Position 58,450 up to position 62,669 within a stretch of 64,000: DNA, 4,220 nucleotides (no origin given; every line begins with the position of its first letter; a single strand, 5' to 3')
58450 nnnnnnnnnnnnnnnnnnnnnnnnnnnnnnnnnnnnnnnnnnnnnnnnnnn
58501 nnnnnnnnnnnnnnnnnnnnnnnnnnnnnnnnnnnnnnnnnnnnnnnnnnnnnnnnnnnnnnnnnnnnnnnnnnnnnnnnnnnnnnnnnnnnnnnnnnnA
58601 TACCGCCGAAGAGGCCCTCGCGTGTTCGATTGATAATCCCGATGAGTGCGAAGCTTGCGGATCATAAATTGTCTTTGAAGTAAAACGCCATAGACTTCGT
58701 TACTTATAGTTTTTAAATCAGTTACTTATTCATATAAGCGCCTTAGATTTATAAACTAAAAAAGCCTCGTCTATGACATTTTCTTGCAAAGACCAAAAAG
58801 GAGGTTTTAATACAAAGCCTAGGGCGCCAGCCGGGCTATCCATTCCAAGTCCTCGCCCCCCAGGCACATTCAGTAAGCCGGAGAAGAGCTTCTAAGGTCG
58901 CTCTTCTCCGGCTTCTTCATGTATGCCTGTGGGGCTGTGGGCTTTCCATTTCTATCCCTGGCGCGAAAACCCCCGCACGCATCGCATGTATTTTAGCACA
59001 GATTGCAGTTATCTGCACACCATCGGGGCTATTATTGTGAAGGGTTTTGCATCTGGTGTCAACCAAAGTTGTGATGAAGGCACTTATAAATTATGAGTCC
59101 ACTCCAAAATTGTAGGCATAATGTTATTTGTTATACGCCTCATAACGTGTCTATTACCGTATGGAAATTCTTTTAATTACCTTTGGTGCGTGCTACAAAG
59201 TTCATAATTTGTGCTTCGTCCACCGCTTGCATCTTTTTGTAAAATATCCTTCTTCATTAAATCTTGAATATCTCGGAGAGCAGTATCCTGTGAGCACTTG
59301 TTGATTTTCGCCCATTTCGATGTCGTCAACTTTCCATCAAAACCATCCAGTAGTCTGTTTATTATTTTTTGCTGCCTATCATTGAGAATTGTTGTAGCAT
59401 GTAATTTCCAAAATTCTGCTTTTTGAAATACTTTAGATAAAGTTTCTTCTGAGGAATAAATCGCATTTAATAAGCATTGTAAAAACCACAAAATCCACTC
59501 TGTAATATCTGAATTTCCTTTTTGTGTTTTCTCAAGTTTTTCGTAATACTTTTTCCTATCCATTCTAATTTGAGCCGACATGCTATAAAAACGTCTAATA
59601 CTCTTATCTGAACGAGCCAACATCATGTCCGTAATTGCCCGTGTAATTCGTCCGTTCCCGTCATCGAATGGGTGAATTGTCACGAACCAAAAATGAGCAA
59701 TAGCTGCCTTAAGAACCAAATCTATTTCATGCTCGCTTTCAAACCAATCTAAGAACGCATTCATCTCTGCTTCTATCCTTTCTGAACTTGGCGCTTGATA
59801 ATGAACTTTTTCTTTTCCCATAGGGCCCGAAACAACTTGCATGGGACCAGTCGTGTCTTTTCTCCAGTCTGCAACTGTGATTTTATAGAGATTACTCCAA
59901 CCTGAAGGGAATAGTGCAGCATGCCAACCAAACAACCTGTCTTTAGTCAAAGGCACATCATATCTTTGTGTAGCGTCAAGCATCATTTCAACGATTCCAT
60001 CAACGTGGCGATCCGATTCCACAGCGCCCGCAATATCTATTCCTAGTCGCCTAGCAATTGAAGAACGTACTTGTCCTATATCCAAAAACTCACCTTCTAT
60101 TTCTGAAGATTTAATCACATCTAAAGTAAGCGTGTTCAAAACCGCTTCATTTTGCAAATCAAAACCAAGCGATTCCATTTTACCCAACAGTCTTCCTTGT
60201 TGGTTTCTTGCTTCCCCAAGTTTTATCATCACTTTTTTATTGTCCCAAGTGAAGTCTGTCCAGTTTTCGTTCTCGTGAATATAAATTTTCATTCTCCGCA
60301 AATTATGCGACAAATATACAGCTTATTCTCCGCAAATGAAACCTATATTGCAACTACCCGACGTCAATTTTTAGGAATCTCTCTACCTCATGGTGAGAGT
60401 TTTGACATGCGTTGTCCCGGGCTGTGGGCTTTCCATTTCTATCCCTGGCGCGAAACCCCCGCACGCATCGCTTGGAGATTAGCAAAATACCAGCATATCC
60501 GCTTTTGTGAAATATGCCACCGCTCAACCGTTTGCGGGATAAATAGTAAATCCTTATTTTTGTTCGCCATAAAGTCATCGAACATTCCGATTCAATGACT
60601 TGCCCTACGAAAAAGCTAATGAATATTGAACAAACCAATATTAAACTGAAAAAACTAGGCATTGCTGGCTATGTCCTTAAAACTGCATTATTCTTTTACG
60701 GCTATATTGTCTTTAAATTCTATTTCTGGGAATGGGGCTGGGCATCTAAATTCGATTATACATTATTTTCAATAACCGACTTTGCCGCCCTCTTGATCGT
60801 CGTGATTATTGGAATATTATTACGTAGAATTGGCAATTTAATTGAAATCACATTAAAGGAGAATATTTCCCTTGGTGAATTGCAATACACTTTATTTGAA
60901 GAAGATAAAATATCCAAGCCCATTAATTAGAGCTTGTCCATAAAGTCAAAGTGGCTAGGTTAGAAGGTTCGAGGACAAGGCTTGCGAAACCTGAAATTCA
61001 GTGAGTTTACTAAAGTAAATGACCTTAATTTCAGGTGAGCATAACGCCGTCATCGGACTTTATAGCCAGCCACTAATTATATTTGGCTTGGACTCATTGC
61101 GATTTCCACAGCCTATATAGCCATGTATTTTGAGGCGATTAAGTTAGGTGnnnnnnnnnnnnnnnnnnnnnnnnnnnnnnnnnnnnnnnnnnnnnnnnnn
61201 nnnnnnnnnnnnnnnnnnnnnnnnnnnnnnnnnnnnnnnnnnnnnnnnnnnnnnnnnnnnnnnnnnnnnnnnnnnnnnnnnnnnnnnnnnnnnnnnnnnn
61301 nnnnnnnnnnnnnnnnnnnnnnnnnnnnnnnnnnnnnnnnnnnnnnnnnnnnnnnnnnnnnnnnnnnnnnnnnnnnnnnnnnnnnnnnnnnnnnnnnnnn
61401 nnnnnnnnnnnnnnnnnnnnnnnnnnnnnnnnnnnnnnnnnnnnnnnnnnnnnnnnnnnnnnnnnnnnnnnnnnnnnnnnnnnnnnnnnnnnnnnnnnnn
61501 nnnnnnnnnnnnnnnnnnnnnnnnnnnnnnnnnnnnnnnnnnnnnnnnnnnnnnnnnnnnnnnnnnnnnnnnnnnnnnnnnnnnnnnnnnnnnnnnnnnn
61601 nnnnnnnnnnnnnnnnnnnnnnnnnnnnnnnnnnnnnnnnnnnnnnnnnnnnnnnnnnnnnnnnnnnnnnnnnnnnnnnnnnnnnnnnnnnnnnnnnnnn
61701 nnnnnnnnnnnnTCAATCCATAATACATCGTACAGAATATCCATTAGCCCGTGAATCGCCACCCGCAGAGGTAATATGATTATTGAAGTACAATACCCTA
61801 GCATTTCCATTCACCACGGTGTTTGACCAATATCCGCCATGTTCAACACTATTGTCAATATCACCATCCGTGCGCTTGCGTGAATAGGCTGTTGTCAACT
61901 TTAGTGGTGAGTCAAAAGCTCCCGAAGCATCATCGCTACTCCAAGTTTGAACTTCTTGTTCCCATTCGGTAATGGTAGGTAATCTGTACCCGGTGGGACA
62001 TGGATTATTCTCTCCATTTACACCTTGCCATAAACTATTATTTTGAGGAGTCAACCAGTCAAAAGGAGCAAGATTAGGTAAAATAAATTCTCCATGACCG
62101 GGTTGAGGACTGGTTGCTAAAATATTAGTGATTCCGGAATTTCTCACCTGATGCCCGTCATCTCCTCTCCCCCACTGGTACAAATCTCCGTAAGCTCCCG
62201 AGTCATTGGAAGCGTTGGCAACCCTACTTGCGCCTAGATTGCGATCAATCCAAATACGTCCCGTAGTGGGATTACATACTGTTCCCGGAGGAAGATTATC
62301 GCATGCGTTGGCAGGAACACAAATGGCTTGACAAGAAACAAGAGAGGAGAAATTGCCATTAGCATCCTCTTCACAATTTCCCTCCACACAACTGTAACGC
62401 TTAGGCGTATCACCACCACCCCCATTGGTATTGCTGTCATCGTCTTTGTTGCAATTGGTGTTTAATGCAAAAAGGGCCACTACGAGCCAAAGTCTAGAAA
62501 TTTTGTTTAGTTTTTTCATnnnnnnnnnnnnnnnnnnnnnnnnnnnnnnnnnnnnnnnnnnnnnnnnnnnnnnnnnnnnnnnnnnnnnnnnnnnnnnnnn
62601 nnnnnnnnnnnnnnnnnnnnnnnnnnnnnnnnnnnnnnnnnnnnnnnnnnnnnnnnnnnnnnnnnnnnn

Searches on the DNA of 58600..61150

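Call 47: search_rna_families(source=window, start=58600, end=61150, threshold=evalue, max_evalue=10)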
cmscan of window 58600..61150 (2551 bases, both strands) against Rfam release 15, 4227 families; matches with E-value up to 10: 5.
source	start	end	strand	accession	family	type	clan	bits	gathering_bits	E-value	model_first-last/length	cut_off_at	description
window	59454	59543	-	RF02385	sau-13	Gene; sRNA;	-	20.4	55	5.9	1-104/104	no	Staphylococcus sRNA sau-13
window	59494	59579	+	RF02706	TeloSII_ncR30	Gene; sRNA;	-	19.6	86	0.14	1-226/226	no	TeloSII non coding RNA 30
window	58671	58792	-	RF04097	MIR2630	Gene; miRNA;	-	19.3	144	0.87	50-180/229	no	MIR2630 microRNA precursor family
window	58849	58938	+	RF03308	MIR848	Gene; miRNA;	-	18.8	90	1.4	1-97/97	no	MIR848 microRNA precursor family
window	59109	59258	-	RF02504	Atu_L1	Gene; sRNA;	-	12.8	60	8.9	1-174/174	no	Rhizobiales sRNA Atu_L1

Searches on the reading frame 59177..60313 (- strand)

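Call 13: search_protein_families(library=ncbifam, proteins=[window:59177-60313:-])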
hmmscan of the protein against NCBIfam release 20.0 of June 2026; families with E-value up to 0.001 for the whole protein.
window:59177-60313:- (378 aa): 3 families
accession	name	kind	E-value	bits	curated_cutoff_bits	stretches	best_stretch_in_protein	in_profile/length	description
NF046030.1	ProtAdlyltaseSoFic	equivalog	1.1e-15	57.4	550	1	169-320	147-294/361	protein adenylyltransferase Fic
NF041381.1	XopAC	subfamily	9.5e-07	27.9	450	1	121-234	303-413/451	XopAC/AvrAC family type III secretion system effector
TIGR02613.1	mob_myst_B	hypoth_equivalog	1e-06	28.8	124.4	1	203-264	111-174/186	mobile mystery protein B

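Call 46: search_protein_families(library=pfam, proteins=[window:59177-60313:-], max_evalue=0.01)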
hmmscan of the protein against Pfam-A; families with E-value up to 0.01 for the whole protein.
window:59177-60313:- (378 aa): 2 families
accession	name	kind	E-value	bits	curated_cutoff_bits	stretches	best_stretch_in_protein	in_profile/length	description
PF13776.11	DUF4172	-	4.7e-32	110.6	25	1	11-92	1-82/82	Domain of unknown function (DUF4172)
PF02661.23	Fic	-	1.3e-17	64.9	24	1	121-232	1-93/93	Fic/DOC family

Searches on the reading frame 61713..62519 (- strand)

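Call 46: search_protein_families(library=pfam, proteins=[window:61713-62519:-], max_evalue=0.01)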
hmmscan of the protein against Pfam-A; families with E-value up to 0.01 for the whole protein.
window:61713-62519:- (268 aa): 1 family
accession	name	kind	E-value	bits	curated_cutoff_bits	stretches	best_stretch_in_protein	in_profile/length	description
PF09603.15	Fib_succ_major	-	1.6e-05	25.7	33.9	1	104-191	44-82/187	Fibrobacter succinogenes major domain (Fib_succ_major)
